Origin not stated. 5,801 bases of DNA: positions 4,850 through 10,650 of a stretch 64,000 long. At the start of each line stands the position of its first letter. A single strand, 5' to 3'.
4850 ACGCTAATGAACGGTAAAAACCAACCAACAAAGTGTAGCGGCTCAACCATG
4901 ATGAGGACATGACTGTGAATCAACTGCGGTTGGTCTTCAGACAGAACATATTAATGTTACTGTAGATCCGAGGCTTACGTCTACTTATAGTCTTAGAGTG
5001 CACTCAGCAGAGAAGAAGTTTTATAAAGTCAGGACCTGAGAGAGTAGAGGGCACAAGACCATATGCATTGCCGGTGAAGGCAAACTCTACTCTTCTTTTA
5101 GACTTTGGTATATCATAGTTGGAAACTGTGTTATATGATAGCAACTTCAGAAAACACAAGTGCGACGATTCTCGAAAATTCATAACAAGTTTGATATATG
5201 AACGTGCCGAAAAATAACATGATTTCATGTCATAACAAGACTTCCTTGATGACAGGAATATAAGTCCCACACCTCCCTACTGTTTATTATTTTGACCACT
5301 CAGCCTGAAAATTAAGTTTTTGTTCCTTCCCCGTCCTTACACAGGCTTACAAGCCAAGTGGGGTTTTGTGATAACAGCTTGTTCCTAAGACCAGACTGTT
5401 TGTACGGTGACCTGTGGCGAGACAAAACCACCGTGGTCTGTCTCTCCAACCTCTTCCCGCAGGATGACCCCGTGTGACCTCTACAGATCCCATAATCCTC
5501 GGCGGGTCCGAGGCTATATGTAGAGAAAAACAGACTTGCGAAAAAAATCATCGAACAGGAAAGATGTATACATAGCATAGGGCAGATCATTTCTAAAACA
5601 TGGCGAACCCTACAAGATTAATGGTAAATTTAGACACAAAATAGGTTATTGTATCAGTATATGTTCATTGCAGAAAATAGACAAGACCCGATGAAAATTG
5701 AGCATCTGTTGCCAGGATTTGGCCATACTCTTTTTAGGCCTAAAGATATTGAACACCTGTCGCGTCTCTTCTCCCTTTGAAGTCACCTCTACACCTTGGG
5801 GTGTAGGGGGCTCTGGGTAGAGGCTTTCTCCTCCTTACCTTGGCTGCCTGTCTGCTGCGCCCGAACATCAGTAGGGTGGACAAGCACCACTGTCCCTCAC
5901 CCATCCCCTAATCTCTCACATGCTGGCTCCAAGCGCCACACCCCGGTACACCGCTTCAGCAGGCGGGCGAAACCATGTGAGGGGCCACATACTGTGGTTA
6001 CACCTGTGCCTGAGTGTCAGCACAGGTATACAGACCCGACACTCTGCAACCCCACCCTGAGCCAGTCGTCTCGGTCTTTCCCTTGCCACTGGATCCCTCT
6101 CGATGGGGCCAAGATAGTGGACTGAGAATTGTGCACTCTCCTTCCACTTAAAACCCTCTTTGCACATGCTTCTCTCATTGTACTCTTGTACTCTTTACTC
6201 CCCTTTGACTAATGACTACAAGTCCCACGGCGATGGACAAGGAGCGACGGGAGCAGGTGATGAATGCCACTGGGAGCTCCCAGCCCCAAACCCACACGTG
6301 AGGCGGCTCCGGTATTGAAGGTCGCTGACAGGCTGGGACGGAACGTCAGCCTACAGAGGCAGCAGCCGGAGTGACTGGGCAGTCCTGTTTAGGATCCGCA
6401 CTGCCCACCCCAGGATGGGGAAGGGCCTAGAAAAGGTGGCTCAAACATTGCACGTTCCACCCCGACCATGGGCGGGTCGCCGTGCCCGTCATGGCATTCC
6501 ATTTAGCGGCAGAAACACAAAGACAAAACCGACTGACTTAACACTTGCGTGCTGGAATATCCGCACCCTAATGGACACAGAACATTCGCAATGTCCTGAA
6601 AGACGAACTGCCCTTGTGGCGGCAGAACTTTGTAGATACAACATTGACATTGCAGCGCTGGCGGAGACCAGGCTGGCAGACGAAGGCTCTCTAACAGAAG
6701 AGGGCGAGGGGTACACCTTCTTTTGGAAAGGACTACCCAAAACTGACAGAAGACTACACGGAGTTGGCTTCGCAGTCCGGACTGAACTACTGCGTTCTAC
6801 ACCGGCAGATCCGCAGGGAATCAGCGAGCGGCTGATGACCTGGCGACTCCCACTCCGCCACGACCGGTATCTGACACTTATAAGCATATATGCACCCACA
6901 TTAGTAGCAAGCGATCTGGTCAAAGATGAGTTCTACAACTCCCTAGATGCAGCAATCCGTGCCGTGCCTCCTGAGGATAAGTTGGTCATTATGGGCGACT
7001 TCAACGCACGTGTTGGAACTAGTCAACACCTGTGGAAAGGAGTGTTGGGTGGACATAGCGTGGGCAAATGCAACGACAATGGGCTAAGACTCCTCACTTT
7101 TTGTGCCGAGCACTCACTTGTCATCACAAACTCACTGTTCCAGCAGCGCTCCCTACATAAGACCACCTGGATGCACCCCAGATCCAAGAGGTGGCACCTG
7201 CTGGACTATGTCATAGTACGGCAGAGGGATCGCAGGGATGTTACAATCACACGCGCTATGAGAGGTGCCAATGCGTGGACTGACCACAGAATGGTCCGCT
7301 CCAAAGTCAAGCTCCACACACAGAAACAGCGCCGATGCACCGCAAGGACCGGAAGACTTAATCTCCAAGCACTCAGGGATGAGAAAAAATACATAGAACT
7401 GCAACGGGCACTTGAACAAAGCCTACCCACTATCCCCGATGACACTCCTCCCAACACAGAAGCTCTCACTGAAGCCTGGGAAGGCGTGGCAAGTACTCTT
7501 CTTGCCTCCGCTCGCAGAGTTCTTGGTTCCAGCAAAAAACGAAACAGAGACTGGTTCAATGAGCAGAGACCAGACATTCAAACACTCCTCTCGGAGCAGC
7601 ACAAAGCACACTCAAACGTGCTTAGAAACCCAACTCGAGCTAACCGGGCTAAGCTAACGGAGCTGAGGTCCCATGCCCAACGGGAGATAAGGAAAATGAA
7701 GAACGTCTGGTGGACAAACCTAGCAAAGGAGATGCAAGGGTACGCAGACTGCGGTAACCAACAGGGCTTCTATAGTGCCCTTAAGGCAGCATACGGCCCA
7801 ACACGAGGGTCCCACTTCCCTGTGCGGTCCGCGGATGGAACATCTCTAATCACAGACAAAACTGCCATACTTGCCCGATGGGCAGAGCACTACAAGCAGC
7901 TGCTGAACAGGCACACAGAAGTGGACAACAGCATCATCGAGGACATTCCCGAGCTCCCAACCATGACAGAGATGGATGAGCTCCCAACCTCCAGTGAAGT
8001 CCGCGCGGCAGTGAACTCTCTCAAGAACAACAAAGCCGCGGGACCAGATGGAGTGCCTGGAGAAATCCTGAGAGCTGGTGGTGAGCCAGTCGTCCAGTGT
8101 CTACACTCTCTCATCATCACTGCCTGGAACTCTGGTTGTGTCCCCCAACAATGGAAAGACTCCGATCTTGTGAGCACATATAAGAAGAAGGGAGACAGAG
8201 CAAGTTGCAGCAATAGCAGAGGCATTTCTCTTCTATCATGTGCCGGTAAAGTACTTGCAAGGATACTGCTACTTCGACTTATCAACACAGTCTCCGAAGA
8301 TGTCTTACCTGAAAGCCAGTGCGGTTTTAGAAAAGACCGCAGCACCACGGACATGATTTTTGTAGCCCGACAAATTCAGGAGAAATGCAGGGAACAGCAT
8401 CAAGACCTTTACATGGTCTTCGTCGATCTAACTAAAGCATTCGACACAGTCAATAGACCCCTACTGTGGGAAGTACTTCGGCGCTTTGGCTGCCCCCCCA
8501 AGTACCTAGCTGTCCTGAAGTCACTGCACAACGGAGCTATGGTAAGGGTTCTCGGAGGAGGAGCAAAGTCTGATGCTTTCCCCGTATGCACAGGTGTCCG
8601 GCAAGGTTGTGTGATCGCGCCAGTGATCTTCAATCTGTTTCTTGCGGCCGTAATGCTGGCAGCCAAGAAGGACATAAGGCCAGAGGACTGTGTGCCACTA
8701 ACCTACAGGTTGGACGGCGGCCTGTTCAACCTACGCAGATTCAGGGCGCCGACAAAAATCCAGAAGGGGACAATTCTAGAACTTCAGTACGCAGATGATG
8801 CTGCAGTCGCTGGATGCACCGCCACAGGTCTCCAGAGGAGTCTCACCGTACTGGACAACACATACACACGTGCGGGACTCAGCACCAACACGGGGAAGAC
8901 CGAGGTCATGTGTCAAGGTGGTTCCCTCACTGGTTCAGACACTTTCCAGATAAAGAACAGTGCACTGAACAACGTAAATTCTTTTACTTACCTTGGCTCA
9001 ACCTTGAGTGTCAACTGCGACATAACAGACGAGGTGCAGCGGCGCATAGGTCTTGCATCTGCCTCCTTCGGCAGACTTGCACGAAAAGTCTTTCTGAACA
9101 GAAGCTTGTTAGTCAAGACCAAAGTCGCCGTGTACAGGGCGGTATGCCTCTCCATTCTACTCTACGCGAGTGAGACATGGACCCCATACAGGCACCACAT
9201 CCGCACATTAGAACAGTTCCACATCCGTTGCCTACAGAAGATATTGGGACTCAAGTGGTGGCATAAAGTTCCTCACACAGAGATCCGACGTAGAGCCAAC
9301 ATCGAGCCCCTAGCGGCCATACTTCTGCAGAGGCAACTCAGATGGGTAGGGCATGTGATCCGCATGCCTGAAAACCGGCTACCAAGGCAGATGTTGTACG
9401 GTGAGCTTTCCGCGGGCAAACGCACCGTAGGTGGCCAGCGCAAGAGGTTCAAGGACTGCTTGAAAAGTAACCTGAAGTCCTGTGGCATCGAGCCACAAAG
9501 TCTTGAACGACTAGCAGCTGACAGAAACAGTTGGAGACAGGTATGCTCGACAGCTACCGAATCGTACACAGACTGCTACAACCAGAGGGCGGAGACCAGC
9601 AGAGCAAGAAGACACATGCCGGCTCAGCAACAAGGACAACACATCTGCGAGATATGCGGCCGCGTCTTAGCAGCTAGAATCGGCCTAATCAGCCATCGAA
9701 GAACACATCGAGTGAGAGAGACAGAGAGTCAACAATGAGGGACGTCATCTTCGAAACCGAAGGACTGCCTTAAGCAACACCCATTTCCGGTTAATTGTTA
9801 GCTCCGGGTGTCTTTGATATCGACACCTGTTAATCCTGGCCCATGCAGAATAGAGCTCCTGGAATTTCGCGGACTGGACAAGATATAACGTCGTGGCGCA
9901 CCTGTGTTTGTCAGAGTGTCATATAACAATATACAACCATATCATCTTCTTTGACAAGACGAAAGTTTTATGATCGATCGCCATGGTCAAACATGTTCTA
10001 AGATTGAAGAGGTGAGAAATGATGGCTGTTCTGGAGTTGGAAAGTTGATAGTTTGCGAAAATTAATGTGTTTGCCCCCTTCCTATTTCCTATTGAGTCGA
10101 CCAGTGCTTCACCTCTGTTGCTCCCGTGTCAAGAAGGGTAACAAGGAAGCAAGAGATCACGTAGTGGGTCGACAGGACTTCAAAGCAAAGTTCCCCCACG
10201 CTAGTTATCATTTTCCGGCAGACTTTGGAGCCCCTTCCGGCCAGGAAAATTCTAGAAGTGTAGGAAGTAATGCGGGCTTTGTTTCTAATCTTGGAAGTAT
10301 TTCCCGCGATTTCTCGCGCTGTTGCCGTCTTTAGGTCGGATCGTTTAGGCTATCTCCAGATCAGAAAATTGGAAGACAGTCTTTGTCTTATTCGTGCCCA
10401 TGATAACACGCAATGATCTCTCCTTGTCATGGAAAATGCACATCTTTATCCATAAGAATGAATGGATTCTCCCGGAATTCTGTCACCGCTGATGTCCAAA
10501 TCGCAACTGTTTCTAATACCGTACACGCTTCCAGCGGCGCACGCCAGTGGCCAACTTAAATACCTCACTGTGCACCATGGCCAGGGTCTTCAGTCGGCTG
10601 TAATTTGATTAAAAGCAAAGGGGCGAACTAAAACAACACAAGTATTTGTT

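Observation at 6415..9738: Apparently intact, potentially active CR1/L2-group LINE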

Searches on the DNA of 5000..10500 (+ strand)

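Call 36: search_rna_families(source=window, start=5000, end=10500, threshold=evalue, max_evalue=5, show_alignments=3)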
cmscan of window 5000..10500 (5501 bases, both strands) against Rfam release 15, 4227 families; matches with E-value up to 5: 3.
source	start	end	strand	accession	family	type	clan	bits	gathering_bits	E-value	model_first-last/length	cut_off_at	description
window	6172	6273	+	RF02180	ST7-AS1_2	Gene; lncRNA;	-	19.2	50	0.65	1-110/110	no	ST7 antisense RNA 1 conserved region 2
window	6393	6507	+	RF02115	FAM13A-AS1_2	Gene; lncRNA;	-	18.9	38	1.4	1-110/110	no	FAM13A antisense RNA 1 conserved region 2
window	9499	9574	-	RF00796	mir-48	Gene; miRNA;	-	18.4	69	4.7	1-76/76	no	mir-48 microRNA precursor family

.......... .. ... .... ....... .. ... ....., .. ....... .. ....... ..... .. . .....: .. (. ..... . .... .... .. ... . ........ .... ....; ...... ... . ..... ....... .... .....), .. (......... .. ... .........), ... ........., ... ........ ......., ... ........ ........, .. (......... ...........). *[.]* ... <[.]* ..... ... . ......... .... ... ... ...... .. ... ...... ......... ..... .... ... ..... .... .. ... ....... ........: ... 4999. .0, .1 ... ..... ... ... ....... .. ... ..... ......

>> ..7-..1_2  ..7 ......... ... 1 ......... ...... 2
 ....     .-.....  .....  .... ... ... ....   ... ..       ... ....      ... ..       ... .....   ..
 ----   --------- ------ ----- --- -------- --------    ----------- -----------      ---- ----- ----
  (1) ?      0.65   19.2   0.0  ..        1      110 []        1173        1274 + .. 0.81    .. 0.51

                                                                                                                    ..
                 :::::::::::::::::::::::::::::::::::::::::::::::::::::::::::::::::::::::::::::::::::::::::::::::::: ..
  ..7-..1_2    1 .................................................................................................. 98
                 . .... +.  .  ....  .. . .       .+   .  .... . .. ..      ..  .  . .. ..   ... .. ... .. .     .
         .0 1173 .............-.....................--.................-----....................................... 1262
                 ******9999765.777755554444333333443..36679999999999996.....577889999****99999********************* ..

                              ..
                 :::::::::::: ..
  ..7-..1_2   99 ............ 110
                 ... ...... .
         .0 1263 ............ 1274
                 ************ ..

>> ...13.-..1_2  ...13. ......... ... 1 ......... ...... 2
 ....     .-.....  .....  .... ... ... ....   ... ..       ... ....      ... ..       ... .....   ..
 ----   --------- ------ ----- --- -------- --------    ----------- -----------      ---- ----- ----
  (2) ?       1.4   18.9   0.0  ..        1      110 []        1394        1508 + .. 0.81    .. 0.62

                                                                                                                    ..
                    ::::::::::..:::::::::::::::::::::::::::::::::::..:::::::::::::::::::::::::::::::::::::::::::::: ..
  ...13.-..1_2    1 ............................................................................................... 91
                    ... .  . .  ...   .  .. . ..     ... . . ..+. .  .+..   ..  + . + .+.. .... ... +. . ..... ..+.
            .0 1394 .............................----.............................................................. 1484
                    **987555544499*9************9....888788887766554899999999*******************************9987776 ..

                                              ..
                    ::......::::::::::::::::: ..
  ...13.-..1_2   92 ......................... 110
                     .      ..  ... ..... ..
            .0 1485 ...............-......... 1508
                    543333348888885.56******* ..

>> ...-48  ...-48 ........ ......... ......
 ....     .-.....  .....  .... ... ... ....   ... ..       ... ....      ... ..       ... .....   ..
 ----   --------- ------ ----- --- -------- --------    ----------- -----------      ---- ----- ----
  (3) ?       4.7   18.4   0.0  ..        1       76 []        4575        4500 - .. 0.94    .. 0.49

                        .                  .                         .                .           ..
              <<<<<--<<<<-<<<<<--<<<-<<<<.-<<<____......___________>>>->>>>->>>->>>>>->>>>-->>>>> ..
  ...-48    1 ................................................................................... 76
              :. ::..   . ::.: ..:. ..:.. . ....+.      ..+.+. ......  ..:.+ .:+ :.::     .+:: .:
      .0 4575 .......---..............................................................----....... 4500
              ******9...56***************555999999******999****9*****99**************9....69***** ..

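Call 86: search_rna_families(sources=[L004, L005, L078], threshold=evalue, max_evalue=10)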
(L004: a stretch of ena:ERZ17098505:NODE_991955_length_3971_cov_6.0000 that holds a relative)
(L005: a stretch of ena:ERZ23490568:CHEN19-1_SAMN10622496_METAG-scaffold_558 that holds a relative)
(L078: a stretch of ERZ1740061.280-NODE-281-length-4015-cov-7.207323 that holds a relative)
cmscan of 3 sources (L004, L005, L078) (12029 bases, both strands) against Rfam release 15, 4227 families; matches with E-value up to 10: 3.
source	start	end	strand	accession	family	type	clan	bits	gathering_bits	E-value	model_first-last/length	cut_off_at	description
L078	2288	2359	+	RF00236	ctRNA_pGA1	Gene; antisense;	-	18.2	45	9.5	1-79/79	no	ctRNA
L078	2304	2345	-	RF02202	UCA1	Gene; lncRNA;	-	14.8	80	9.8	1-75/75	no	Urothelial cancer associated 1 conserved region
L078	3477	3556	+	RF02349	psRNA2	Gene; sRNA;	-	14.6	65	7.2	1-201/201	no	Proteobacterial sRNA psRNA2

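Call 87: search_rna_families(source=window, start=5850, end=6420, threshold=evalue, max_evalue=10)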
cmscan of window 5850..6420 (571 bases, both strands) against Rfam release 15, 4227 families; matches with E-value up to 10: 3.
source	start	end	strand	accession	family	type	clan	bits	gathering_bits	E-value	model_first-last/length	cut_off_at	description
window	6172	6273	+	RF02180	ST7-AS1_2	Gene; lncRNA;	-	19.2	50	0.067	1-110/110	no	ST7 antisense RNA 1 conserved region 2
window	6254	6320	+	RF01151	snoU82P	Gene; snRNA; snoRNA; CD-box;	-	12.6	42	1.2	1-55/55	no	Small nucleolar RNA U82P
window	6195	6215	-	RF00080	Manganese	Cis-reg; riboswitch;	-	11.5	45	0.6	1-177/177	no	Manganese Mn2+ riboswitch aptamer (yybP-ykoY)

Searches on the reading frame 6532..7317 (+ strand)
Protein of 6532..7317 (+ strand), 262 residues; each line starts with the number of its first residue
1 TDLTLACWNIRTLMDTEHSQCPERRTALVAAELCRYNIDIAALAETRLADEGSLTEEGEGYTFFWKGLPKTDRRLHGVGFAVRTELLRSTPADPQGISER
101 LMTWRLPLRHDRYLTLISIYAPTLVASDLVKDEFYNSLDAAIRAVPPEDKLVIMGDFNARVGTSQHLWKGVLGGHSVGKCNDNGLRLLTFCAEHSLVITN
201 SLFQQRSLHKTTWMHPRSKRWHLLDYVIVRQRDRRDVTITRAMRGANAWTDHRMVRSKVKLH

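Call 96: search_solved_structures(query=window:6532-7317:+, max_evalue=10)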
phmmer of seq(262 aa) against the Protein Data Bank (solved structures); distinct sequences matched with E-value up to 10: 2.
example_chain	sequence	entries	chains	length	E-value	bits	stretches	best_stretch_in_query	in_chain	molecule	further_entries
1qyc_A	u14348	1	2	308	0.08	15.4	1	123-161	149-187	phenylcoumaran benzylic ether reductase PT1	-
9xip_A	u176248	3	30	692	1.3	11.5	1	10-66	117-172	Serine protein kinase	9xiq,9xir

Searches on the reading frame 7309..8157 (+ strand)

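Call 97: search_protein_families(library=pfam, proteins=[window:7309-8157:+], max_evalue=10)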
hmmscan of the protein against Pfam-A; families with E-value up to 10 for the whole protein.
seq(283 aa): 1 family
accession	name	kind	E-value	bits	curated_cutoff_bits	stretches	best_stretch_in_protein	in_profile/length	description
PF14313.11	Soyouz_module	-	0.1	12.8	22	1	47-62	41-56/58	N-terminal region of Paramyxovirinae phosphoprotein (P)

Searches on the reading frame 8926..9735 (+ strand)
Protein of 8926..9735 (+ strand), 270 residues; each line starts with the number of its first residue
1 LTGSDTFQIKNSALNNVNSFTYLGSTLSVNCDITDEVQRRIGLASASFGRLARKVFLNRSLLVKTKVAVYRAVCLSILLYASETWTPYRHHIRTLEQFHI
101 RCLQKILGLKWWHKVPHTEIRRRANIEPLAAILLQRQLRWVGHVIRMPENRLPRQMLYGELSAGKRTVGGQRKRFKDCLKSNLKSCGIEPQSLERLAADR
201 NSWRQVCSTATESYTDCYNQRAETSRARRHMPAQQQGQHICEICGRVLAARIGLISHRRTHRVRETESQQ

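Call 97: search_protein_families(library=pfam, proteins=[window:8926-9735:+], max_evalue=10)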
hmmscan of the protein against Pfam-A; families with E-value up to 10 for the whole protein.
seq(270 aa): 4 families
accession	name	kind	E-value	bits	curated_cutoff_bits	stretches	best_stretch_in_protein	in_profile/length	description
PF00096.32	zf-C2H2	-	0.0088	16.9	25.2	1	239-261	1-23/23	Zinc finger, C2H2 type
PF13912.12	zf-C2H2_6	-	0.1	13.1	25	1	239-262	2-25/27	C2H2-type zinc finger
PF05254.17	UPF0203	-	0.14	12.8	27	0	170-191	38-59/69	Uncharacterised protein family (UPF0203)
PF13894.12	zf-C2H2_4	-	0.16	13.2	27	1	239-261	1-23/24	C2H2-type zinc finger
